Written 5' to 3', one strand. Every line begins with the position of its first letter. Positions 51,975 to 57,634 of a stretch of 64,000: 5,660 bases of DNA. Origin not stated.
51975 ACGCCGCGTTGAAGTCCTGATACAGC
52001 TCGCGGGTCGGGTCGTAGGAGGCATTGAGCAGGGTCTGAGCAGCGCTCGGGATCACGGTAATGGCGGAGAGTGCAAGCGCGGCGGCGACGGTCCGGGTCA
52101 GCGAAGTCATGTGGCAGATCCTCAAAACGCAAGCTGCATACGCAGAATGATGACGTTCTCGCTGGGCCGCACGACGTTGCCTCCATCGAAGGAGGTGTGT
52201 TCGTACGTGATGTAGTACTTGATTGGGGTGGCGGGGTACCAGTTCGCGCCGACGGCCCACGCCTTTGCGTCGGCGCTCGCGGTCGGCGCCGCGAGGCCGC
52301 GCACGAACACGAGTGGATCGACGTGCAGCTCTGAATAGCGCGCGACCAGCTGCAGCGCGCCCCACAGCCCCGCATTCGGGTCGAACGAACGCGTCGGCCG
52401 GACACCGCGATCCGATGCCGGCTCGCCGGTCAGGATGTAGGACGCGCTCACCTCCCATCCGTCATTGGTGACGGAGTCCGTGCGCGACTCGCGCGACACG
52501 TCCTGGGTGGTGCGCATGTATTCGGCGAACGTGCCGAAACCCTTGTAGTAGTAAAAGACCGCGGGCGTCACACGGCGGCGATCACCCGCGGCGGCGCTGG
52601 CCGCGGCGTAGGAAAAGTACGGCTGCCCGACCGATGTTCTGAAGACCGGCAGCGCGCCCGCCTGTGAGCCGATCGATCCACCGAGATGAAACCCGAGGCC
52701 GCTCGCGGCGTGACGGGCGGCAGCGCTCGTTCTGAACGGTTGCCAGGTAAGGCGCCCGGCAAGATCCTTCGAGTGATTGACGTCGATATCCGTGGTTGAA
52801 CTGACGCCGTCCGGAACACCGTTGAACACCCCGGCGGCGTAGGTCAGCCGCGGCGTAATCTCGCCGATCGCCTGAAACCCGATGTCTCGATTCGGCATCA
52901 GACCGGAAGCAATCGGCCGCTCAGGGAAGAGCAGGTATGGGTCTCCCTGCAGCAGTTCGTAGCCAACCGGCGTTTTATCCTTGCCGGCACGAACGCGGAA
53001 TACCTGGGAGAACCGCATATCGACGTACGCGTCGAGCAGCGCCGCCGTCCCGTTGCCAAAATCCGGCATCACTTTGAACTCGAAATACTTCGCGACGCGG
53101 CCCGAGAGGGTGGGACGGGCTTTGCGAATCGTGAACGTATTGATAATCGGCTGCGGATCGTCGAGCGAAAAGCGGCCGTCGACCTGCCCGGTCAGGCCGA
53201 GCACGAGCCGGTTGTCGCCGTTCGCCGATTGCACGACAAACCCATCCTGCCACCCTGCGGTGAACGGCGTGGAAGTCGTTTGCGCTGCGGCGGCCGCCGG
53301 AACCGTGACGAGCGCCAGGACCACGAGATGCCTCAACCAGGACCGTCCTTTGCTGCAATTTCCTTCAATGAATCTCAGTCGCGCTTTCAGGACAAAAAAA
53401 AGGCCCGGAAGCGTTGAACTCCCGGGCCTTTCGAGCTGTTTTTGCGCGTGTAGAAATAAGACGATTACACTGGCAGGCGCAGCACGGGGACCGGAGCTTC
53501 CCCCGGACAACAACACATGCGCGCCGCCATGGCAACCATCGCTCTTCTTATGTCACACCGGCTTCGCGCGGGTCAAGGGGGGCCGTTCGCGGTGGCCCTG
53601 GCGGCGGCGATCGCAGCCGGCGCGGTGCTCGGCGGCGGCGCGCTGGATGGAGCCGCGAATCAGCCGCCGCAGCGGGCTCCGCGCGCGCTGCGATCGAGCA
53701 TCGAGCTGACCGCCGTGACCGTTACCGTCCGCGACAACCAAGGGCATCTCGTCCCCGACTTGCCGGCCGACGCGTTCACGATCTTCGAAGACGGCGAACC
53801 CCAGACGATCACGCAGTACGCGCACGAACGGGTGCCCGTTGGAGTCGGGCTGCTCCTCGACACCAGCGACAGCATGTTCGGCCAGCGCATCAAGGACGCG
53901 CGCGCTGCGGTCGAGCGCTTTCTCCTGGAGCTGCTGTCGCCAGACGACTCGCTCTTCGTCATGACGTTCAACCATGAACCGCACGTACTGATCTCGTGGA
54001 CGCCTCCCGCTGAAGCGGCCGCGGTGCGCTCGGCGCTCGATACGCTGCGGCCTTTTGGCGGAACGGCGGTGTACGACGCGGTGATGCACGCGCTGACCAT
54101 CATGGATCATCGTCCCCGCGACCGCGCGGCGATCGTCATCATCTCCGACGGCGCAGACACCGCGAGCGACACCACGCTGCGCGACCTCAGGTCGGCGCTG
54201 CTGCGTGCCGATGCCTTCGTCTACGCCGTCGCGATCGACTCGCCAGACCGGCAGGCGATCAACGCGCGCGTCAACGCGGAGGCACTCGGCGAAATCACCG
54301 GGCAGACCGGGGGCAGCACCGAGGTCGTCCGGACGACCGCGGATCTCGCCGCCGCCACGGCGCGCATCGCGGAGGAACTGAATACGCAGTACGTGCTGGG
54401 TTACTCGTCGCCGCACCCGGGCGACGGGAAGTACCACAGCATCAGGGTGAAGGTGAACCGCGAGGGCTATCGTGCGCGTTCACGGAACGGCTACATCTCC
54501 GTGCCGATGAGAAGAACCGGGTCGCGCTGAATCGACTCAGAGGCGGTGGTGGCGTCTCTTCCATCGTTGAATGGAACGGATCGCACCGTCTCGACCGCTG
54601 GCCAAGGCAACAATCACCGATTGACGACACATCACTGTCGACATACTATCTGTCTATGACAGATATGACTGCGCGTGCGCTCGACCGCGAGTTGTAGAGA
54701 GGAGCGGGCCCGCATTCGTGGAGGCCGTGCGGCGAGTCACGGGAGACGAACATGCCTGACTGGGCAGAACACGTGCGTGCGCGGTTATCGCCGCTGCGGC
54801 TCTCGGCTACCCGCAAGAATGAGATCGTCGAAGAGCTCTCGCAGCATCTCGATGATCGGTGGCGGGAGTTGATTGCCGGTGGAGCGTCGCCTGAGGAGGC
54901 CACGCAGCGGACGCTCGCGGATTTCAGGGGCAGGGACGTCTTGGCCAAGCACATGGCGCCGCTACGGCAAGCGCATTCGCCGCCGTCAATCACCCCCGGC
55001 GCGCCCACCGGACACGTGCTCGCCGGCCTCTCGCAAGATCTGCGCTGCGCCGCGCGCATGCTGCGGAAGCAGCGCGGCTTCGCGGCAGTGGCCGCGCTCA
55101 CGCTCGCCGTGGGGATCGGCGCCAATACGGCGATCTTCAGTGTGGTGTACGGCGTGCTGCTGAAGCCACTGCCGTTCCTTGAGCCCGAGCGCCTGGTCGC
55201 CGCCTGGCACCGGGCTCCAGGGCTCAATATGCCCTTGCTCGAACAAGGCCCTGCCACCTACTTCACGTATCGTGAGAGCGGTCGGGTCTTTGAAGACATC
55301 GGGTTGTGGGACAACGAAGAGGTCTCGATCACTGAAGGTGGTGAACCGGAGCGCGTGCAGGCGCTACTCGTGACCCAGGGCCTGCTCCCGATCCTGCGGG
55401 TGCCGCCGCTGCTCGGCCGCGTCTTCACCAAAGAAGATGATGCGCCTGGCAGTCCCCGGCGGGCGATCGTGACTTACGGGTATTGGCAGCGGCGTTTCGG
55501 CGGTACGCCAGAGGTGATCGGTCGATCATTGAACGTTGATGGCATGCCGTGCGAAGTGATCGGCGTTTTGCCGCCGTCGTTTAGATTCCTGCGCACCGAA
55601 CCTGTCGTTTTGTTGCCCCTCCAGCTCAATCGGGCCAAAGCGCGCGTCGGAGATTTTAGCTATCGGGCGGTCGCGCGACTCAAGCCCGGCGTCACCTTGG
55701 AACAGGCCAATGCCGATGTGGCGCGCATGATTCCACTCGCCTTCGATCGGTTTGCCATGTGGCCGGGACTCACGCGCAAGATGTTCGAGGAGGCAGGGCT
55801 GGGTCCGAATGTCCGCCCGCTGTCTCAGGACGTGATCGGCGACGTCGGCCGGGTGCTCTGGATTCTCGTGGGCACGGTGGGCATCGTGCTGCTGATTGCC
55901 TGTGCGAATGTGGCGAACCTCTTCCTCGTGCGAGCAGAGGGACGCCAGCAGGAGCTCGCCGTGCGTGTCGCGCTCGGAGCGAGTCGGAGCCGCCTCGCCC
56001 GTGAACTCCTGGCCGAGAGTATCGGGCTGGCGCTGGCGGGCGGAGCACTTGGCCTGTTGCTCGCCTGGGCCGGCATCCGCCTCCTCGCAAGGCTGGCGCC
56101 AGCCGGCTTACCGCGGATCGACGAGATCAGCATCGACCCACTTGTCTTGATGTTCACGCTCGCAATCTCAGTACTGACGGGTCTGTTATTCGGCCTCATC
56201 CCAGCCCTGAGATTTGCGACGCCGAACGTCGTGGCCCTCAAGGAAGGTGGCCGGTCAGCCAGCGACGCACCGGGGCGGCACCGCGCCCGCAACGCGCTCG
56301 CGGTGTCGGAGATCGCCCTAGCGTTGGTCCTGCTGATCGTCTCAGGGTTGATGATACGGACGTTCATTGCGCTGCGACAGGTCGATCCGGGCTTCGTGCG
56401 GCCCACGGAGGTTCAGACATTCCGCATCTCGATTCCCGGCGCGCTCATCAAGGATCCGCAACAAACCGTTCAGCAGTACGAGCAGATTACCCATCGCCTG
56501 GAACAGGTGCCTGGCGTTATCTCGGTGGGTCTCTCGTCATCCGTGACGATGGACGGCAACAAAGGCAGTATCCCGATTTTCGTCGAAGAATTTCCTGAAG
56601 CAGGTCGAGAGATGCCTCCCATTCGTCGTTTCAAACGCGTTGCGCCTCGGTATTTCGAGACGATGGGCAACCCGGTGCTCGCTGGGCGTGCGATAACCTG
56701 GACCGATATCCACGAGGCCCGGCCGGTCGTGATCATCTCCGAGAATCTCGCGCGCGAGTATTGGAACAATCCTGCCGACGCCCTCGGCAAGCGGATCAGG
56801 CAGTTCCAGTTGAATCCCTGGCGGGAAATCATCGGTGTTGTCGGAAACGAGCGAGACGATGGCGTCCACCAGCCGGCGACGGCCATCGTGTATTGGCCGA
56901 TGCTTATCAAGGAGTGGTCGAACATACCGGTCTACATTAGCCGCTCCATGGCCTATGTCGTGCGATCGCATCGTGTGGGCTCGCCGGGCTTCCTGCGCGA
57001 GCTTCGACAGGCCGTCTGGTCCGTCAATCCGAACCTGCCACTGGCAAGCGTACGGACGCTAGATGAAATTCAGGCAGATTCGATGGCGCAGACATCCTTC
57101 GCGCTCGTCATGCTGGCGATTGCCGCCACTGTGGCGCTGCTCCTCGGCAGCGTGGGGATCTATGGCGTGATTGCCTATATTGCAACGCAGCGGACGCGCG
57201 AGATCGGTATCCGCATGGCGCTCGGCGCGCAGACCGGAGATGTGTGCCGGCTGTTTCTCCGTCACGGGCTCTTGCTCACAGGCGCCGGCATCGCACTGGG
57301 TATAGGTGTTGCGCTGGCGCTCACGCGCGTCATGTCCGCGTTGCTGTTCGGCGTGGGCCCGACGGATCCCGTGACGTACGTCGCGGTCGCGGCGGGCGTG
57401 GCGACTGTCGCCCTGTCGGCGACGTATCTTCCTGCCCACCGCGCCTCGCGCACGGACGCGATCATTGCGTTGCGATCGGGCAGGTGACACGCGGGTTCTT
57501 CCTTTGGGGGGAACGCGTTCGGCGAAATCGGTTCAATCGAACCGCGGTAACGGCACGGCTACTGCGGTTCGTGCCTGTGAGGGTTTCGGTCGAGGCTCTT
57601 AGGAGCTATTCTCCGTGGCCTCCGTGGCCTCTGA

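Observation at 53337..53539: Candidate cysteine-sensing ribosome-mediated attenuator (Cys-Cys-Cys leader ORF plus terminator) in front of the porin-sbp-cysTWA sulfate-uptake cluster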

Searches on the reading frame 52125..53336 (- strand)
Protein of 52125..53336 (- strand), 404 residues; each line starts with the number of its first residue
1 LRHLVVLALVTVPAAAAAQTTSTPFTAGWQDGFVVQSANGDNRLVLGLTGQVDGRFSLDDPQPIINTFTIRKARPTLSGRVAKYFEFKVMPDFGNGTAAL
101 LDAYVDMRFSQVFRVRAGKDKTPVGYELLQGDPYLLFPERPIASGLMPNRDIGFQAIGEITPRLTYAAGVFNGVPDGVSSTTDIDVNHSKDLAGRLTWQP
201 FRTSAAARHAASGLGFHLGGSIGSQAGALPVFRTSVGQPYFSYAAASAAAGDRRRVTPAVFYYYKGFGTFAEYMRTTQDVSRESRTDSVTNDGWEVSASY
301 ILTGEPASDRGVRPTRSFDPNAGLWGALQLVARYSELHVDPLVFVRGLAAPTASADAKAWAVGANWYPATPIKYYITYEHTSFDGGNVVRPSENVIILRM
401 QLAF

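Call 9: search_protein_families(library=pfam, proteins=[window:52125-53336:-])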
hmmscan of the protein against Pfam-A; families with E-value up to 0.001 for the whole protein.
window:52125-53336:- (404 aa): 2 families
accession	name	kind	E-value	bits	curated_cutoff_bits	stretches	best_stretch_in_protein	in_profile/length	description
PF07396.17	Porin_O_P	-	8.5e-26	91.5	20.9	1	55-404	13-370/370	Phosphate-selective porin O and P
PF07642.17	BBP2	-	0.00024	20.9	26.2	0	93-200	77-180/339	Putative beta-barrel porin-2, OmpL-like. bbp2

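Call 10: search_protein_families(library=ncbifam, proteins=[window:52125-53336:-])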
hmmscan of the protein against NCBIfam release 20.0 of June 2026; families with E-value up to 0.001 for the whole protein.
window:52125-53336:- (404 aa): 0 families

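Call 11: find_homologous_proteins(query=window:52125-53336:-, max_evalue=1e-20)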
Query window:52125-53336:- (404 aa): 1120 proteins with E <= 1e-20 among 8000 candidates; the best 120 are listed.
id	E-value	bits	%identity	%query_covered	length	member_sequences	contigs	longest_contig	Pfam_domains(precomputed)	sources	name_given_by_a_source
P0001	1.1e-260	883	97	99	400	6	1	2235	PF07396.18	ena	-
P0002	1.0e-258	876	96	99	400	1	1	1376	PF07396.18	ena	-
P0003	2.6e-243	825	90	100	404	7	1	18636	PF07396.18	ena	-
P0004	6.7e-204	696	74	100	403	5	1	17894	PF07396.18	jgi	jgi:phosphate-selective porin OprO/OprP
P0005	1.3e-201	688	75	97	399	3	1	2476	PF07396.18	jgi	jgi:phosphate-selective porin OprO/OprP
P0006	1.6e-200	684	76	95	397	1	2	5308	PF07396.18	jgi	-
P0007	1.4e-197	675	74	99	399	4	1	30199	PF07396.18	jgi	jgi:phosphate-selective porin OprO/OprP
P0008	3.1e-197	674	74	99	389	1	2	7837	PF07396.18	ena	-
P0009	2.1e-195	668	74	97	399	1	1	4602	PF07396.18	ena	-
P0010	1.5e-194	665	73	99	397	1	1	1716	PF07396.18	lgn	-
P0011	1.6e-194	665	73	99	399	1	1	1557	PF07396.18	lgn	-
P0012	1.1e-188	646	75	94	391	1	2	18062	PF07396.18,PF07642.18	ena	-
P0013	5.4e-188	643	72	99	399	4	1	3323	PF07396.18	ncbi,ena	-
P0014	1.9e-185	635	72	97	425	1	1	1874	PF07396.18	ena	-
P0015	1.5e-184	632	70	97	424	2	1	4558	PF07396.18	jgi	jgi:phosphate-selective porin OprO/OprP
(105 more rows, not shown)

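Call 14: find_related_loci(query=A1, collection=genome_contigs, flank=3000)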
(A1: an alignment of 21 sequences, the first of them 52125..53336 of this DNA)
Query A1 (404 aa) in genome_contigs; peptide patterns used: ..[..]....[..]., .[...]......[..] (x = any residue, [..] = any of these).
63 stretches matched a pattern; 41 encode a relative of the query (tblastn E <= 1e-3); 41 distinct loci.
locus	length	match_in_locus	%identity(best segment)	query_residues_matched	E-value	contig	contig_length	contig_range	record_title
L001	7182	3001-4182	71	1-404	0e+0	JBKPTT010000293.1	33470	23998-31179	MAG: Acidobacteriota bacterium isolate GM_HAYS_MAG_00049 GM_HAYS_000001116262, whole genome shotgun sequence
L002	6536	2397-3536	68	25-404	3e-178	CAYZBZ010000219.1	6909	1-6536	MAG TPA_asm: uncultured Vicinamibacterales bacterium isolate SRP136066_co1_92 genome assembly, contig: NODE_17458_length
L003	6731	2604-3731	71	28-404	2e-176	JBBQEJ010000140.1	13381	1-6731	MAG: Vicinamibacterales bacterium isolate Co_metawrap_1112 Cmw_1112_k141_29323853_length_13381_cov_12.6972, whole genome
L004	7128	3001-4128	70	28-404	0e+0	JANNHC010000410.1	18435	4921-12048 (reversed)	MAG: Acidobacteriota bacterium isolate SOY_6_C_metabat_331 SOY_6_C_k141_2300107, whole genome shotgun sequence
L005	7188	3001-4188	61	4-404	4e-163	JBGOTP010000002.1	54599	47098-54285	MAG: Vicinamibacteria bacterium isolate OBJ_0618_7090110_16 k141_4018080_length_54599_cov_59.2191, whole genome shotgun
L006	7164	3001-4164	63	20-404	6e-162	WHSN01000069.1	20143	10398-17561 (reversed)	MAG: Luteitalea sp. isolate Dino_bin7 k141_16756_length_20143_cov_13.3268, whole genome shotgun sequence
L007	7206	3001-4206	61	5-404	1e-161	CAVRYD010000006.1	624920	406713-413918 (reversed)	MAG: uncultured Acidobacteriota bacterium isolate MFD02199.bin.2.70 genome assembly, contig: contig_25686, whole genome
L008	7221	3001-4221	62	1-404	1e-160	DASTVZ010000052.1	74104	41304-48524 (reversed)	MAG TPA_asm: Vicinamibacterales bacterium isolate SMAG_U2373 k141_1284379, whole genome shotgun sequence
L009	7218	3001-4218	62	1-404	3e-159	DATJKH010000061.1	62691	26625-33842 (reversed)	MAG TPA_asm: Vicinamibacterales bacterium isolate SMAG_U15588 k141_5246448, whole genome shotgun sequence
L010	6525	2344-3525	61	13-404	5e-159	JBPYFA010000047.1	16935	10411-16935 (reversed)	MAG: Vicinamibacterales bacterium isolate Bin.028.fastaField_pasture_P2 k127_1504415, whole genome shotgun sequence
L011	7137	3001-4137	63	27-404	6e-157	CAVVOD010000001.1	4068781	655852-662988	MAG: uncultured Acidobacteriota bacterium isolate MFD04212.bin.1.190 genome assembly, contig: contig_44, whole genome sh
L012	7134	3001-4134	63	26-404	1e-154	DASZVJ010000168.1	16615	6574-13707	MAG TPA_asm: Vicinamibacterales bacterium isolate SMAG_U6128 k141_244599, whole genome shotgun sequence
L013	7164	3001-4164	60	17-404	3e-154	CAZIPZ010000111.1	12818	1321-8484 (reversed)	MAG TPA_asm: uncultured Solibacteraceae bacterium isolate SRP287453_co1_354 genome assembly, contig: NODE_9193_length_12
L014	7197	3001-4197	59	8-404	2e-150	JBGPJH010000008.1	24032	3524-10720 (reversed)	MAG: Vicinamibacteria bacterium isolate OBJ_0618_7090110_314 k141_5176398_length_24032_cov_131.0680, whole genome shotgu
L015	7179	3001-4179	58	11-404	1e-147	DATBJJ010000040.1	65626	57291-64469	MAG TPA_asm: Vicinamibacterales bacterium isolate SMAG_U3917 k141_3427270, whole genome shotgun sequence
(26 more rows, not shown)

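Call 30: find_related_loci(query=A1, collection=metagenome_contigs, flank=2500)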
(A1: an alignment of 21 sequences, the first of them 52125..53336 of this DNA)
Query A1 (404 aa) in metagenome_contigs; peptide patterns used: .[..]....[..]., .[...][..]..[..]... (x = any residue, [..] = any of these).
271 stretches matched a pattern; 135 encode a relative of the query (tblastn E <= 1e-3); the best 80 are kept; 80 distinct loci.
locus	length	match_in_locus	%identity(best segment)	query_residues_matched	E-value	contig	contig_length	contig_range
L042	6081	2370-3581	89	1-404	0e+0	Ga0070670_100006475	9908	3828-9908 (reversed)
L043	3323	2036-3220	72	4-404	0e+0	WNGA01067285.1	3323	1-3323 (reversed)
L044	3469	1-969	89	82-404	0e+0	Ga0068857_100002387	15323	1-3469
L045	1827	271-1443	68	13-404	0e+0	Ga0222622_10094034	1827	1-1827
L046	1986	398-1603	67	6-404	0e+0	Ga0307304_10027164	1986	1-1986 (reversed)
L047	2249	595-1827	67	4-404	0e+0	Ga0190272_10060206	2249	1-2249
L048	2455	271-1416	71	22-404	0e+0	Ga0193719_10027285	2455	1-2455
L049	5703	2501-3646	69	24-404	2e-175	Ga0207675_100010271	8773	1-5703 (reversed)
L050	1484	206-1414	68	5-404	0e+0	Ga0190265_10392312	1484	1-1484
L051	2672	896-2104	66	1-404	0e+0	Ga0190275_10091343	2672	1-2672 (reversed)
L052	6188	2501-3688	65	13-404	3e-171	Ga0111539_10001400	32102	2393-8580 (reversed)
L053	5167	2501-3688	65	13-404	3e-172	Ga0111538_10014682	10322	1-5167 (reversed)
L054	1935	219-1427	65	7-404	0e+0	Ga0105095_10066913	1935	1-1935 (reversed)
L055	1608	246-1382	64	26-404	0e+0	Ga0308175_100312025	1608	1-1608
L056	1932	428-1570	65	24-404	4e-180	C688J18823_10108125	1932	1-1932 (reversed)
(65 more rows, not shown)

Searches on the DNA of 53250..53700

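Call 5: search_rna_families(source=window, start=53250, end=53700, threshold=evalue, max_evalue=10)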
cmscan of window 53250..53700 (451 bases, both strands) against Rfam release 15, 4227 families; matches with E-value up to 10: 10.
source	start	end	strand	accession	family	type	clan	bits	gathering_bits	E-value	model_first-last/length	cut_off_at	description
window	53395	53468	-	RF00506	Thr_leader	Cis-reg; leader;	-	22.2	55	0.066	1-118/118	no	Threonine operon leader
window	53387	53488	-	RF00121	MicC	Gene; sRNA;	-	21.7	90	0.69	1-123/123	no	MicC RNA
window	53635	53691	+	RF03819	mir-Ro6-3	Gene; miRNA;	-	17.8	79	3.9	1-72/72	no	mir-Ro6-3 microRNA precursor family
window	53635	53691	-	RF03819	mir-Ro6-3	Gene; miRNA;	-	17.7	79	4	1-72/72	no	mir-Ro6-3 microRNA precursor family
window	53395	53535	-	RF00513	Trp_leader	Cis-reg; leader;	-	17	41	0.84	1-100/100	no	Tryptophan operon leader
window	53364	53429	+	RF02236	asX2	Gene; sRNA;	-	16.8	70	0.78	1-87/87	no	Xanthomonas sRNA asX2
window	53419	53496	+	RF00805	mir-351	Gene; miRNA;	-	14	70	5.5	1-75/75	no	mir-351 microRNA precursor family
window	53392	53433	-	RF00489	ctRNA_p42d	Gene; antisense;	-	13.8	50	6.1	1-46/46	no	ctRNA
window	53372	53432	+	RF00506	Thr_leader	Cis-reg; leader;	-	13.4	55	7.8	1-118/118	no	Threonine operon leader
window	53397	53464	-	RF01397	isrO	Gene; sRNA;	-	12.7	42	2.8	1-201/201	no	isrO Hfq binding RNA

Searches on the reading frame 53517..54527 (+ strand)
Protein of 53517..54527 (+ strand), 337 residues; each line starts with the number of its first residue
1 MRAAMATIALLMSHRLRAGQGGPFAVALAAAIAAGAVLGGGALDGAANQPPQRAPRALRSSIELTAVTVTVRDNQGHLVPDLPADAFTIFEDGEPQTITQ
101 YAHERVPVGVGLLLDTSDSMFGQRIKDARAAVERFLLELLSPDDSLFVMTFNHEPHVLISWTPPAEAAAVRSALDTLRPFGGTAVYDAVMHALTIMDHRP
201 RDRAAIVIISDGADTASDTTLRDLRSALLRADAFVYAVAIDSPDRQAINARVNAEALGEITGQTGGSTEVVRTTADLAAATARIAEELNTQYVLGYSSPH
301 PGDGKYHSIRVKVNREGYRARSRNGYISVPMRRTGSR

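Call 9: search_protein_families(library=pfam, proteins=[window:53517-54527:+])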
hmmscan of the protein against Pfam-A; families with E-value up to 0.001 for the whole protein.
window:53517-54527:+ (337 aa): 3 families
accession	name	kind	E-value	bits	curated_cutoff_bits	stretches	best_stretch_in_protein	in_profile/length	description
PF13519.12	VWA_2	-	7.9e-16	59.1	27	1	112-212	3-106/107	von Willebrand factor type A domain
PF00092.34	VWA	-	1.2e-11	45.6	23.8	1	112-264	4-154/174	von Willebrand factor type A domain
PF13768.12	VWA_3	-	1.6e-06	28.7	27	1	112-244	5-136/155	von Willebrand factor type A domain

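Call 10: search_protein_families(library=ncbifam, proteins=[window:53517-54527:+])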
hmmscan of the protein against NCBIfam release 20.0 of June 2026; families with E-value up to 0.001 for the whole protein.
window:53517-54527:+ (337 aa): 2 families
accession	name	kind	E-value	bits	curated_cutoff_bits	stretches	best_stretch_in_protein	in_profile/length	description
TIGR03436.1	acidobact_VWFA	subfamily_domain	2.4e-54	185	81.25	1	58-326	3-321/324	VWA domain-containing protein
TIGR03788.1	marine_srt_targ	equivalog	1.9e-12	46.5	551.65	1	105-242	269-407/629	marine proteobacterial sortase target protein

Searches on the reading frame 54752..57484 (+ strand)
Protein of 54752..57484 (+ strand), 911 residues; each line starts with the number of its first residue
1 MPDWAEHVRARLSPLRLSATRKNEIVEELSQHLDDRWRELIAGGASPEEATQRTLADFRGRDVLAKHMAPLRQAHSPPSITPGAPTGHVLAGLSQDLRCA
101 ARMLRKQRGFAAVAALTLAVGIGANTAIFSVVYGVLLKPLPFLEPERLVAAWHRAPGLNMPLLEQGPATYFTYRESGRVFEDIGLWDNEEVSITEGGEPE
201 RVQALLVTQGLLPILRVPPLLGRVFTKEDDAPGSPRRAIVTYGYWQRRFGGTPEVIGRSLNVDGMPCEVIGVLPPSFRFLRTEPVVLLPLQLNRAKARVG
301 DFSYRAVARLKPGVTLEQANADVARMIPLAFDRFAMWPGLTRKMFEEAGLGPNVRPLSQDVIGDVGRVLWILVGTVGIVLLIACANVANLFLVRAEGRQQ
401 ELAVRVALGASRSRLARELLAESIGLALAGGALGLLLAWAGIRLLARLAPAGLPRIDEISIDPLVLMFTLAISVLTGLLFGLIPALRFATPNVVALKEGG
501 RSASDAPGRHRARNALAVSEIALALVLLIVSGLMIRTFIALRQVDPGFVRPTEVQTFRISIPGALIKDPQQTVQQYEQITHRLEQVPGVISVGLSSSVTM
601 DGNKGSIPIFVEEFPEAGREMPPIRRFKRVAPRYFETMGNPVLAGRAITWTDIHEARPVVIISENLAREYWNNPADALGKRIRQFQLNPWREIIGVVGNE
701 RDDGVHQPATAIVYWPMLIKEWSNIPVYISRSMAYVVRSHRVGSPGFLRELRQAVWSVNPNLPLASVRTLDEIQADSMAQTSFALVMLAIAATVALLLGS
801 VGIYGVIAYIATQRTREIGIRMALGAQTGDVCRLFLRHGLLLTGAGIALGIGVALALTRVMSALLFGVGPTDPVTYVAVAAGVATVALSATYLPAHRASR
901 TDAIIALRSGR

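Call 9: search_protein_families(library=pfam, proteins=[window:54752-57484:+])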
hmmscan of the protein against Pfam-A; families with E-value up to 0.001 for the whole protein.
window:54752-57484:+ (911 aa): 2 families
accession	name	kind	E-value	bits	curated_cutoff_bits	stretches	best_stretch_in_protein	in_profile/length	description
PF12704.14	MacB_PCD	-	8.2e-30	105.1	27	2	112-324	2-205/207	MacB-like periplasmic core domain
PF02687.27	FtsX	-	6e-23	81.6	25.5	2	790-901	2-118/120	FtsX-like permease C-terminal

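Call 10: search_protein_families(library=ncbifam, proteins=[window:54752-57484:+])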
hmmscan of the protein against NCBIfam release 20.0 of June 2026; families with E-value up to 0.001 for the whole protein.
window:54752-57484:+ (911 aa): 3 families
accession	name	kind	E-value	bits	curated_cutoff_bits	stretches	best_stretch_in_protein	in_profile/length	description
TIGR03434.1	ADOP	subfamily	2.5e-269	895.8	622.3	1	93-909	1-802/803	ADOP family duplicated permease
NF007826.0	PRK10535.1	equivalog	3.2e-29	101.7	966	2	785-907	522-645/648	macrolide ABC transporter ATP-binding protein/permease MacB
NF038403.1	perm_prefix_1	domain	4e-08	33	30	1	16-66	6-56/59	permease prefix domain 1-containing protein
